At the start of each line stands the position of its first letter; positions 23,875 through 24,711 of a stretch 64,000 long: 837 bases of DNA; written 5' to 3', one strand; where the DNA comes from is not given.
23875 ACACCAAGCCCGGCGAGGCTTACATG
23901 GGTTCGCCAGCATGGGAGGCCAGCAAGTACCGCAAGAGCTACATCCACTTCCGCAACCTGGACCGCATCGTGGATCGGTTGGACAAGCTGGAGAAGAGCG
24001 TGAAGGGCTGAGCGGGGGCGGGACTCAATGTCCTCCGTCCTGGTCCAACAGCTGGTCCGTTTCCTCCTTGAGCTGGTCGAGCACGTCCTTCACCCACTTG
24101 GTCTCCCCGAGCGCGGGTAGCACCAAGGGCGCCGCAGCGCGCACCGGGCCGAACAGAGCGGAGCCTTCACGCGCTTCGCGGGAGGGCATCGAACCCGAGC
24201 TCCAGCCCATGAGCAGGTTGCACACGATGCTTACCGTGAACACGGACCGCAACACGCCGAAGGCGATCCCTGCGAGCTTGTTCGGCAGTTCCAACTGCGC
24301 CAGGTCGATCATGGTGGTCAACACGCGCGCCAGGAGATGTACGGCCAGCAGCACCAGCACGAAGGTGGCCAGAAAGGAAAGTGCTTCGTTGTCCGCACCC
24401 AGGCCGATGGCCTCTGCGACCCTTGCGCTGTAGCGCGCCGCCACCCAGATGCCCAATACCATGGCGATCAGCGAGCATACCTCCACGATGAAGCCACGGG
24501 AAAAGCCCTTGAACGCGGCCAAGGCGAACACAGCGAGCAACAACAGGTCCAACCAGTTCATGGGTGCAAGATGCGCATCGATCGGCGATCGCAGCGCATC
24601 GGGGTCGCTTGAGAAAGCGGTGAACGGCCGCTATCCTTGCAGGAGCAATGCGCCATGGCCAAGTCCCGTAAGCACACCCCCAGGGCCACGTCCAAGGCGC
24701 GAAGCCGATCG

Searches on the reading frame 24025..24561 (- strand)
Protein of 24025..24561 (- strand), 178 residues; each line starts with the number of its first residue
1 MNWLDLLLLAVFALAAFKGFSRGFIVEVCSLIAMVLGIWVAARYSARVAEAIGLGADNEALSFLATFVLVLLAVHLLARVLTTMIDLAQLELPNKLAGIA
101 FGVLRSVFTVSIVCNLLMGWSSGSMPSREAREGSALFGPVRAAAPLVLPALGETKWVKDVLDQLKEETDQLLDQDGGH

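Call 58: search_protein_families(library=pfam, proteins=[window:24025-24561:-], max_evalue=0.1)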
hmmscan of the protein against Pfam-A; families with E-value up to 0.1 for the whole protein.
window:24025-24561:- (178 aa): 1 family
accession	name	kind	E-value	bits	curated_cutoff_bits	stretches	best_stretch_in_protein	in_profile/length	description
PF02674.22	Colicin_V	-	1.8e-26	93.3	29.3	1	4-143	1-142/144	Colicin V production protein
